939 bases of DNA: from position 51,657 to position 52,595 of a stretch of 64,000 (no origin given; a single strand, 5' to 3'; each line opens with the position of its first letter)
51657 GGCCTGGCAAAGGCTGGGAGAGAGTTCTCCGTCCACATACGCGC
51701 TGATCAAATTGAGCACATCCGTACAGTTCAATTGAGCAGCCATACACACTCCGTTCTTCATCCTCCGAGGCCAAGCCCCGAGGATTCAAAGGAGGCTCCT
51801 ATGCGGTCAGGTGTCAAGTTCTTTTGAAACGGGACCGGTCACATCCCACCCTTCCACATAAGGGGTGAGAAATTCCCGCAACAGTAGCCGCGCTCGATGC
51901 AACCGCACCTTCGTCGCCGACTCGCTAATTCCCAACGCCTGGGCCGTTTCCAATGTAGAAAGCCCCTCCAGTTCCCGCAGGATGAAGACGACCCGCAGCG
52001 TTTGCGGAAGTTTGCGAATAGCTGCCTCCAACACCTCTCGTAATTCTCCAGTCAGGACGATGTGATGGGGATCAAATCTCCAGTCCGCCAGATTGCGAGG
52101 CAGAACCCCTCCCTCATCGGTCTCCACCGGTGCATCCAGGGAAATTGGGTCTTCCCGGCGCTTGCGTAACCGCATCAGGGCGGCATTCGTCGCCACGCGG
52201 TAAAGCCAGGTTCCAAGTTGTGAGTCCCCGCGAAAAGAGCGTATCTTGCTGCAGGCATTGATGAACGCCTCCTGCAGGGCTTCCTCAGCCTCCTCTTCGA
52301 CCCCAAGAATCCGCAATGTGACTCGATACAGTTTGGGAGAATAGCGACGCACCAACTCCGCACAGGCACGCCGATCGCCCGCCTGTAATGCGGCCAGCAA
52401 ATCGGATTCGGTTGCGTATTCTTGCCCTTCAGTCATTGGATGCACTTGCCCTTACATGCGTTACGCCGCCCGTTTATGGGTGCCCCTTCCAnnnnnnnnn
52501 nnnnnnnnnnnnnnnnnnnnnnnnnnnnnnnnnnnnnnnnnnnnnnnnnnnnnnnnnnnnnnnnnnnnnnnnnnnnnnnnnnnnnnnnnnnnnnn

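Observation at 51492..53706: Putative thiol/disulfide-stress module: ECF sigma, ZAS anti-sigma, YuzD-like CxxC protein and tandem thioredoxin in one co-directional run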

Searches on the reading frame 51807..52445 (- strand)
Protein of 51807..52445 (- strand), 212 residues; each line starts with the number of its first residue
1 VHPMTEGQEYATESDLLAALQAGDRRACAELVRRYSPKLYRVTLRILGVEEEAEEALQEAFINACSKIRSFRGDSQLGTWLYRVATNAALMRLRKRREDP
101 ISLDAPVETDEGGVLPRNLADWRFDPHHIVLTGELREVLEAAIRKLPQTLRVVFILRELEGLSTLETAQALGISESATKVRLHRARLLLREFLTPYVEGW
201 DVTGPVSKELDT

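Call 3: search_protein_families(library=pfam, proteins=[window:51807-52445:-], max_evalue=0.01)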
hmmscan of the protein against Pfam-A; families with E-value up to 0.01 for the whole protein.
window:51807-52445:- (212 aa): 5 families
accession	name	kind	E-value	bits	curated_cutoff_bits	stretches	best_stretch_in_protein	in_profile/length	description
PF04542.20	Sigma70_r2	-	1.4e-16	60.5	24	1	31-97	1-69/71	Sigma-70 region 2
PF08281.18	Sigma70_r4_2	-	2.4e-15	56.4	25.7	1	137-188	2-53/54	Sigma-70, region 4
PF07638.17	Sigma70_ECF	-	2.6e-08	34.4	21.1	1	14-189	5-179/185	ECF sigma factor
PF04545.22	Sigma70_r4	-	9.6e-07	28.7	24.1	1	142-191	1-50/50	Sigma-70, region 4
PF13384.12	HTH_23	-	0.0041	17.3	24.6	0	151-184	7-40/50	Homeodomain-like domain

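Call 4: search_protein_families(library=ncbifam, proteins=[window:51807-52445:-], max_evalue=0.01)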
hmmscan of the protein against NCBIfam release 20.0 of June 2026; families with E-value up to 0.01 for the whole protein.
window:51807-52445:- (212 aa): 91 families (the best 25 are shown)
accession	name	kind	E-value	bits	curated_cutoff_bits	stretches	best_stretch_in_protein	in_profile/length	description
NF008888.0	PRK11922.1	equivalog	5.6e-52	176.7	204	1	9-194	13-197/231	RNA polymerase sigma factor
NF007223.0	PRK09641.1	equivalog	3.4e-38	131.3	209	1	16-193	8-184/187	RNA polymerase sigma factor SigW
TIGR02948.1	SigW_bacill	equivalog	1e-37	130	243.1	1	17-192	9-183/187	RNA polymerase sigma factor SigW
NF007225.0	PRK09643.1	equivalog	7.1e-35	120.5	190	1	8-198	9-187/204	RNA polymerase sigma factor SigM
TIGR02937.1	sigma70-ECF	superfamily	3.8e-30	104.7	42.9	1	27-192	2-164/165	sigma-70 family RNA polymerase sigma factor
NF004113.0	PRK05602.1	equivalog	3.1e-29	102.1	208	1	9-194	28-202/211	RNA polymerase sigma factor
NF009166.1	PRK12513.1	equivalog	9.7e-29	100.4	206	1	9-195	5-188/193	RNA polymerase sigma factor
TIGR02939.1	RpoE_Sigma70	equivalog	2.2e-28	99.6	236.15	1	12-195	6-188/190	RNA polymerase sigma factor RpoE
NF006089.0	PRK08241.1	subfamily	5.5e-28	98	240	1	12-191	8-202/343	RNA polymerase subunit sigma-70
TIGR02960.1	SigX5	hypoth_equivalog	4.2e-23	82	264.75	1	24-193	3-190/322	RNA polymerase sigma-70 factor, TIGR02960 family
TIGR02950.1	SigM_subfam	subfamily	1.1e-22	80.6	147.95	1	29-191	3-156/159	RNA polymerase sigma factor, SigM family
TIGR02985.1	Sig70_bacteroi1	subfamily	2.2e-22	80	126.4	1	29-193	4-162/162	RNA polymerase sigma-70 factor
NF058625.1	sigma_PG0214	equivalog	9.3e-22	77.5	130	1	32-193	10-161/170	GFO_1088 family ECF-type sigma factor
NF009176.0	PRK12524.1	equivalog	1.2e-21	77.4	264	1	13-185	13-176/196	RNA polymerase sigma factor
TIGR02983.1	SigE-fam_strep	subfamily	2.3e-21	76.4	141.55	1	26-192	6-157/162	SigE family RNA polymerase sigma factor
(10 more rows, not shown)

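Call 39: find_homologous_proteins(query=window:51807-52445:-, max_evalue=1e-20)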
Query window:51807-52445:- (212 aa): 4552 proteins with E <= 1e-20 among 8000 candidates; the best 120 are listed.
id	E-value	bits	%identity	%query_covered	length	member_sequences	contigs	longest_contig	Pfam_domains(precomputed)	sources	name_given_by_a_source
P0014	3.3e-130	450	100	99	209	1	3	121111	PF07638.18,PF04545.23,PF04542.21,PF08281.19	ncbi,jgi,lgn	-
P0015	1.7e-102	359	84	92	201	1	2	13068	PF07638.18,PF04545.23,PF04542.21,PF08281.19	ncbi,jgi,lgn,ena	-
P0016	3.3e-100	352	83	93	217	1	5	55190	PF07638.18,PF04545.23,PF04542.21,PF08281.19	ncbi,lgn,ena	-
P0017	1.1e-98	347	81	94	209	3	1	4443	PF07638.18,PF04545.23,PF04542.21,PF08281.19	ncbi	-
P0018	5.0e-98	345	81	93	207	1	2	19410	PF07638.18,PF04545.23,PF04542.21,PF08281.19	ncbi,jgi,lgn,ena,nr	ncbi:MAG: sigma-70 family RNA polymerase sigma factor [Chloroflexi bacterium]|nr:sigma-70 family RNA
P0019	6.2e-90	318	73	94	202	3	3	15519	PF07638.18,PF04545.23,PF04542.21,PF08281.19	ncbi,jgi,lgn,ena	-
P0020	2.1e-89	316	74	92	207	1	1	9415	PF07638.18,PF04545.23,PF04542.21,PF08281.19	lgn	-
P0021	1.7e-86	307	74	90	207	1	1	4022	PF07638.18,PF04545.23,PF04542.21,PF08281.19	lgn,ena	-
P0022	3.4e-86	306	73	92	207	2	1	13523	PF07638.18,PF04545.23,PF04542.21,PF08281.19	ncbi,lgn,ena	-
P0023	7.1e-86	305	73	94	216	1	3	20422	PF07638.18,PF04545.23,PF04542.21,PF08281.19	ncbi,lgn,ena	-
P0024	4.5e-85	302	72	92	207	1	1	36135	PF07638.18,PF04545.23,PF04542.21,PF08281.19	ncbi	-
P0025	6.5e-85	302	70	97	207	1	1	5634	PF07638.18,PF04545.23,PF04542.21,PF08281.19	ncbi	-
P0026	3.8e-84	299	70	98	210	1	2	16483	PF07638.18,PF04545.23,PF04542.21,PF08281.19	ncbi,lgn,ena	-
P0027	5.3e-84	299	72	93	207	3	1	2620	PF07638.18,PF04545.23,PF04542.21,PF08281.19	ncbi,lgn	-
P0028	2.2e-81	290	71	93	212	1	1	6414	PF07638.18,PF04545.23,PF04542.21,PF08281.19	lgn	-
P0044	2.3e-63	231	57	82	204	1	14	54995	PF04545.23,PF04542.21,PF08281.19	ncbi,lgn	ncbi:MAG: sigma-70 family RNA polymerase sigma factor [Anaerolineae bacterium]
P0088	1.4e-60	222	57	88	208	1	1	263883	PF04545.23,PF04542.21,PF08281.19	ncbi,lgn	-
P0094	2.7e-60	221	57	90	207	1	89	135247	PF07638.18,PF04545.23,PF04542.21,PF08281.19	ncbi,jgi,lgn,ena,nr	ncbi:MAG: sigma-70 family RNA polymerase sigma factor [Anaerolineae bacterium]|nr:sigma-70 family RN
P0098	5.4e-60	220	59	89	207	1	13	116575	PF04545.23,PF04542.21,PF08281.19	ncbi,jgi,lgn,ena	ncbi:MAG: sigma-70 family RNA polymerase sigma factor [Caldilineales bacterium]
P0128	1.7e-58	216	55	92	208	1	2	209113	PF07638.18,PF04545.23,PF04542.21,PF08281.19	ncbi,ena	-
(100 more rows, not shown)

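Call 40: find_encoding_contigs(protein=P0094, flank=5000, max_places=2)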
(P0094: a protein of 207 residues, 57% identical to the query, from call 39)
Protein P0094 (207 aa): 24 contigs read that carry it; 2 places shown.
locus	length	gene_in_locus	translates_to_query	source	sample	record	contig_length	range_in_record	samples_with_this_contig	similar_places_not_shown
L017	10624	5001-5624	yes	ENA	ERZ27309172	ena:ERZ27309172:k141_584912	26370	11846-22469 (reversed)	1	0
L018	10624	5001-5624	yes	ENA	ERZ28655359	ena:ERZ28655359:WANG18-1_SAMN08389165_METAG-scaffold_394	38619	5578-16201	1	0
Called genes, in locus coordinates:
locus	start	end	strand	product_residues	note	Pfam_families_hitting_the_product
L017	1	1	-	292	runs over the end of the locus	PF00941:FAD_binding_5, PF03450:CO_deh_flav_C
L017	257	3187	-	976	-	-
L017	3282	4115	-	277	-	-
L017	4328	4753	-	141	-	PF03625:DUF302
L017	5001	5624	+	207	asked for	PF07638:Sigma70_ECF, PF04542:Sigma70_r2, PF04545:Sigma70_r4, PF08281:Sigma70_r4_2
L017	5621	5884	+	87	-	PF13490:zf-HC2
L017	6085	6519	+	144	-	PF02566:OsmC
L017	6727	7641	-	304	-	PF03976:PPK2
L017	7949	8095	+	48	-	-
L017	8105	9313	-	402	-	PF28559:TPR_SusR (faint), PF13181:TPR_8 (faint), PF13374:TPR_10 (faint), PF13428:TPR_14 (faint), PF13432:TPR_16 (faint), PF13424:TPR_12, PF17874:TPR_MalT, PF13424:TPR_12, +7 more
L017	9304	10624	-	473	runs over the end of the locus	PF00931:NB-ARC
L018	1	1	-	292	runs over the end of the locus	PF00941:FAD_binding_5, PF03450:CO_deh_flav_C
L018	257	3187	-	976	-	-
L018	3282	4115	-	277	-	-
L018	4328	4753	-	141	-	PF03625:DUF302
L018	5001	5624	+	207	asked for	PF07638:Sigma70_ECF, PF04542:Sigma70_r2, PF04545:Sigma70_r4, PF08281:Sigma70_r4_2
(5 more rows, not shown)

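Call 41: find_encoding_contigs(protein=P0098, flank=5000, max_places=1)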
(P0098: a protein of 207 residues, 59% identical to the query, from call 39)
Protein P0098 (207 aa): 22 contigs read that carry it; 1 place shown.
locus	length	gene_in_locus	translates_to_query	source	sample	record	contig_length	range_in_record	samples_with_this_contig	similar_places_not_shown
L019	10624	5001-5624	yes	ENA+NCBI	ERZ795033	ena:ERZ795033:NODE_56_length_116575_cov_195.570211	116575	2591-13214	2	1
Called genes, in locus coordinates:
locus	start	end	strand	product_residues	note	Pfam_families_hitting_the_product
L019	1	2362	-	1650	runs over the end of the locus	?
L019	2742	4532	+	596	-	PF20720:nSTAND3 (faint), PF00485:PRK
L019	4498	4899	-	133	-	PF03625:DUF302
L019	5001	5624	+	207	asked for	PF04542:Sigma70_r2, PF04545:Sigma70_r4 (weak), PF08281:Sigma70_r4_2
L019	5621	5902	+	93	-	PF13490:zf-HC2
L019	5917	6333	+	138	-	PF02566:OsmC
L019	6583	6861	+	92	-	PF01037:AsnC_trans_reg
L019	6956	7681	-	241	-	PF00459:Inositol_P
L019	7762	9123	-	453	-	PF20703:nSTAND1 (faint), PF00486:Trans_reg_C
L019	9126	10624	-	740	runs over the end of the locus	PF19974:TCAD9, PF01636:APH (weak), PF01582:TIR, PF13676:TIR_2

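Call 42: find_encoding_contigs(protein=P0088, flank=5000, max_places=1)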
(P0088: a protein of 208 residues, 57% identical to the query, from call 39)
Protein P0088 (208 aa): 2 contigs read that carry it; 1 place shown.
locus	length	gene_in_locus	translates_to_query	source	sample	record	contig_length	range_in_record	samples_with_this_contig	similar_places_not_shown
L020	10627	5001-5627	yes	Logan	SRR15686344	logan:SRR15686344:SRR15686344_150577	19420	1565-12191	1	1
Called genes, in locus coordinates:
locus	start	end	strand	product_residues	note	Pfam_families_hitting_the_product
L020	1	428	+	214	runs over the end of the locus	PF00583:Acetyltransf_1, PF13673:Acetyltransf_10, PF13508:Acetyltransf_7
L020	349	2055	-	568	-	PF01979:Amidohydro_1, PF07969:Amidohydro_3 (weak), PF13382:Adenine_deam_C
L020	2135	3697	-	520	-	PF00221:Lyase_aromatic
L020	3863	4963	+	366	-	PF00144:Beta-lactamase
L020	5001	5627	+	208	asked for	PF04542:Sigma70_r2, PF08281:Sigma70_r4_2, PF04545:Sigma70_r4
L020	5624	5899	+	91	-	PF13490:zf-HC2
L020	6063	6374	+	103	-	PF04232:SpoVS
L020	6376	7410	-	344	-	PF00296:Bac_luciferase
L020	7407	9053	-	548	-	PF02538:Hydantoinase_B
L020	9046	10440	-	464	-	PF00884:Sulfatase, PF01663:Phosphodiest, PF16347:SGSH_C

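Call 50: search_solved_structures(query=window:51807-52445:-, max_evalue=0.00001)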
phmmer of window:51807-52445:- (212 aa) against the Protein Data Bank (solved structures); distinct sequences matched with E-value up to 0.00001: 17.
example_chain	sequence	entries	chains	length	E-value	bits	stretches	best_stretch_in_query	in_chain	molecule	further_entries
5wuq_A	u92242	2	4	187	2.3e-28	102.4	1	20-193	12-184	ECF RNA polymerase sigma factor SigW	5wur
8z6g_B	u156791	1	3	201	1.5e-23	86.7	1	13-197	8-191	RNA polymerase sigma factor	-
6in7_B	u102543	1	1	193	1.6e-23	86.6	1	13-196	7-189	RNA polymerase sigma-H factor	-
1or7_A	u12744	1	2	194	3.9e-23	85.3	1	9-195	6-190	RNA polymerase sigma-E factor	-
6jbq_F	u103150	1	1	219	5.8e-23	84.8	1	9-195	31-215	ECF RNA polymerase sigma-E factor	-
9m9d_F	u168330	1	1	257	3.7e-18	69.1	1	27-199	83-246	ECF RNA polymerase sigma factor SigE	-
9m9e_F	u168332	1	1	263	4e-18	69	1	27-199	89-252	ECF RNA polymerase sigma factor SigE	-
9m98_F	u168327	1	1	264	4e-18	69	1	27-199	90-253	ECF RNA polymerase sigma factor SigE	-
7qh5_A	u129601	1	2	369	1.9e-15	60.3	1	20-201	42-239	RNA polymerase sigma factor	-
6jcy_F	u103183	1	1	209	6.3e-13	52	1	38-194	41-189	ECF RNA polymerase sigma factor SigH,ECF RNA polymerase sigma factor SigE,ECF RNA polymera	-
5zx2_F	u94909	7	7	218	5.7e-12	48.9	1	38-194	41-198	ECF RNA polymerase sigma factor SigH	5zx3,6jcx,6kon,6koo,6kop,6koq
2map_A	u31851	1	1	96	2.6e-11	46.8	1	9-91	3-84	RNA polymerase sigma factor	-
2mao_A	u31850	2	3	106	3.3e-11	46.4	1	9-91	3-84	RNA polymerase sigma factor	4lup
6dxo_A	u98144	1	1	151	1.6e-10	44.2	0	15-90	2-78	RNA polymerase ECF-subfamily sigma factor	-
4cxf_A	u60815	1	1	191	3.2e-10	43.2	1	16-193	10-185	RNA POLYMERASE SIGMA FACTOR CNRH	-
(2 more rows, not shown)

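Call 57: search_protein_families(library=padloc, proteins=[window:51807-52445:-], max_evalue=0.001)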
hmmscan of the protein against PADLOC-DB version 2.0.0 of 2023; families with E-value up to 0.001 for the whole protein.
window:51807-52445:- (212 aa): 0 families

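Call 60: find_encoding_contigs(protein=P0044, flank=5000, max_places=1)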
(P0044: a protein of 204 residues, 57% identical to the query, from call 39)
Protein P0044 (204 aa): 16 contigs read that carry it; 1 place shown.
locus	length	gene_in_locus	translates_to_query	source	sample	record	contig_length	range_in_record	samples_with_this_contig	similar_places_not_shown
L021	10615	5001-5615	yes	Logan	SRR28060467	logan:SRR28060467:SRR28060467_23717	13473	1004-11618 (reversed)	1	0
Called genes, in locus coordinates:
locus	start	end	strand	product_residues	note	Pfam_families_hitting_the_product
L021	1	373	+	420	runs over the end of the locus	PF00764:Arginosuc_synth, PF20979:Arginosuc_syn_C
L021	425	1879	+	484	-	PF02589:LUD_dom, PF13187:Fer4_9 (faint), PF12838:Fer4_7 (faint), PF13237:Fer4_10 (faint), PF12798:Fer4_3 (faint), PF13183:Fer4_8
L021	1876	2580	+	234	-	PF02589:LUD_dom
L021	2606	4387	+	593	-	PF20242:Emfourin (faint)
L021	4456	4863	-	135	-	PF03625:DUF302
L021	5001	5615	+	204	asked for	PF04542:Sigma70_r2, PF08281:Sigma70_r4_2, PF04545:Sigma70_r4 (weak)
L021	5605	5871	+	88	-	PF13490:zf-HC2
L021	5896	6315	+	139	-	PF02566:OsmC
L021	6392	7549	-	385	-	PF00762:Ferrochelatase, PF01903:CbiX (faint)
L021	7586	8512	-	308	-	PF03976:PPK2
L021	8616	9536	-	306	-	PF03976:PPK2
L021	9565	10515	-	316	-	PF00248:Aldo_ket_red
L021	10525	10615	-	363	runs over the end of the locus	?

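Call 61: find_encoding_contigs(protein=P0128, flank=5000, max_places=1)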
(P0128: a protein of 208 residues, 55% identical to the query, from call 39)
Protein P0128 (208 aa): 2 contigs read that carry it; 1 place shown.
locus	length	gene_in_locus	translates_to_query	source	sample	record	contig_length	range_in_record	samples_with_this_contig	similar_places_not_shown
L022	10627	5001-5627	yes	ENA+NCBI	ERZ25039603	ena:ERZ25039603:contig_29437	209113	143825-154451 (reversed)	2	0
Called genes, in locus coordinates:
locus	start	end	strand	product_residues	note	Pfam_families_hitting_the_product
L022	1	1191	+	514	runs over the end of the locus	PF12072:RNase_Y_N, PF00013:KH_1, PF22891:KH_PNO1_2nd (faint), PF01966:HD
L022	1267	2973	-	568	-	PF01979:Amidohydro_1, PF07969:Amidohydro_3 (weak), PF13382:Adenine_deam_C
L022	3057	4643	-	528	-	PF00221:Lyase_aromatic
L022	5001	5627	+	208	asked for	PF07638:Sigma70_ECF (weak), PF04542:Sigma70_r2, PF08281:Sigma70_r4_2, PF04545:Sigma70_r4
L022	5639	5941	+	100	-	PF13490:zf-HC2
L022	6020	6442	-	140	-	PF01894:YjbQ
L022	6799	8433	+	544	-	PF13231:PMT_2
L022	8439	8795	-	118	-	-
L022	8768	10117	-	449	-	PF01704:UDPGP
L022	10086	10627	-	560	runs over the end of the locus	-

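Call 85: search_solved_structures(query=window:51807-52436:-, max_evalue=1e-15, show_alignments=5)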
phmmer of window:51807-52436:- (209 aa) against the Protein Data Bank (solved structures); distinct sequences matched with E-value up to 1e-15: 8.
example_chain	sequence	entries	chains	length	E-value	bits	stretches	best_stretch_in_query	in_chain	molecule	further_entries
5wuq_A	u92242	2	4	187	2.3e-28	102.4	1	17-190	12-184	ECF RNA polymerase sigma factor SigW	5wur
8z6g_B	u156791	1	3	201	1.5e-23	86.7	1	10-194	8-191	RNA polymerase sigma factor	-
6in7_B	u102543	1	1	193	1.6e-23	86.7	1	11-193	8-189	RNA polymerase sigma-H factor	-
1or7_A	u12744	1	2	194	4e-23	85.3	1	6-192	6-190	RNA polymerase sigma-E factor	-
6jbq_F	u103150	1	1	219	6.3e-23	84.7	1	6-192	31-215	ECF RNA polymerase sigma-E factor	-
9m9d_F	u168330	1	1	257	4e-18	69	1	25-196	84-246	ECF RNA polymerase sigma factor SigE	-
9m9e_F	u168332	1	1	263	4.3e-18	68.9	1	25-196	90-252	ECF RNA polymerase sigma factor SigE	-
9m98_F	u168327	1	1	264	4.3e-18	68.9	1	25-196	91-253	ECF RNA polymerase sigma factor SigE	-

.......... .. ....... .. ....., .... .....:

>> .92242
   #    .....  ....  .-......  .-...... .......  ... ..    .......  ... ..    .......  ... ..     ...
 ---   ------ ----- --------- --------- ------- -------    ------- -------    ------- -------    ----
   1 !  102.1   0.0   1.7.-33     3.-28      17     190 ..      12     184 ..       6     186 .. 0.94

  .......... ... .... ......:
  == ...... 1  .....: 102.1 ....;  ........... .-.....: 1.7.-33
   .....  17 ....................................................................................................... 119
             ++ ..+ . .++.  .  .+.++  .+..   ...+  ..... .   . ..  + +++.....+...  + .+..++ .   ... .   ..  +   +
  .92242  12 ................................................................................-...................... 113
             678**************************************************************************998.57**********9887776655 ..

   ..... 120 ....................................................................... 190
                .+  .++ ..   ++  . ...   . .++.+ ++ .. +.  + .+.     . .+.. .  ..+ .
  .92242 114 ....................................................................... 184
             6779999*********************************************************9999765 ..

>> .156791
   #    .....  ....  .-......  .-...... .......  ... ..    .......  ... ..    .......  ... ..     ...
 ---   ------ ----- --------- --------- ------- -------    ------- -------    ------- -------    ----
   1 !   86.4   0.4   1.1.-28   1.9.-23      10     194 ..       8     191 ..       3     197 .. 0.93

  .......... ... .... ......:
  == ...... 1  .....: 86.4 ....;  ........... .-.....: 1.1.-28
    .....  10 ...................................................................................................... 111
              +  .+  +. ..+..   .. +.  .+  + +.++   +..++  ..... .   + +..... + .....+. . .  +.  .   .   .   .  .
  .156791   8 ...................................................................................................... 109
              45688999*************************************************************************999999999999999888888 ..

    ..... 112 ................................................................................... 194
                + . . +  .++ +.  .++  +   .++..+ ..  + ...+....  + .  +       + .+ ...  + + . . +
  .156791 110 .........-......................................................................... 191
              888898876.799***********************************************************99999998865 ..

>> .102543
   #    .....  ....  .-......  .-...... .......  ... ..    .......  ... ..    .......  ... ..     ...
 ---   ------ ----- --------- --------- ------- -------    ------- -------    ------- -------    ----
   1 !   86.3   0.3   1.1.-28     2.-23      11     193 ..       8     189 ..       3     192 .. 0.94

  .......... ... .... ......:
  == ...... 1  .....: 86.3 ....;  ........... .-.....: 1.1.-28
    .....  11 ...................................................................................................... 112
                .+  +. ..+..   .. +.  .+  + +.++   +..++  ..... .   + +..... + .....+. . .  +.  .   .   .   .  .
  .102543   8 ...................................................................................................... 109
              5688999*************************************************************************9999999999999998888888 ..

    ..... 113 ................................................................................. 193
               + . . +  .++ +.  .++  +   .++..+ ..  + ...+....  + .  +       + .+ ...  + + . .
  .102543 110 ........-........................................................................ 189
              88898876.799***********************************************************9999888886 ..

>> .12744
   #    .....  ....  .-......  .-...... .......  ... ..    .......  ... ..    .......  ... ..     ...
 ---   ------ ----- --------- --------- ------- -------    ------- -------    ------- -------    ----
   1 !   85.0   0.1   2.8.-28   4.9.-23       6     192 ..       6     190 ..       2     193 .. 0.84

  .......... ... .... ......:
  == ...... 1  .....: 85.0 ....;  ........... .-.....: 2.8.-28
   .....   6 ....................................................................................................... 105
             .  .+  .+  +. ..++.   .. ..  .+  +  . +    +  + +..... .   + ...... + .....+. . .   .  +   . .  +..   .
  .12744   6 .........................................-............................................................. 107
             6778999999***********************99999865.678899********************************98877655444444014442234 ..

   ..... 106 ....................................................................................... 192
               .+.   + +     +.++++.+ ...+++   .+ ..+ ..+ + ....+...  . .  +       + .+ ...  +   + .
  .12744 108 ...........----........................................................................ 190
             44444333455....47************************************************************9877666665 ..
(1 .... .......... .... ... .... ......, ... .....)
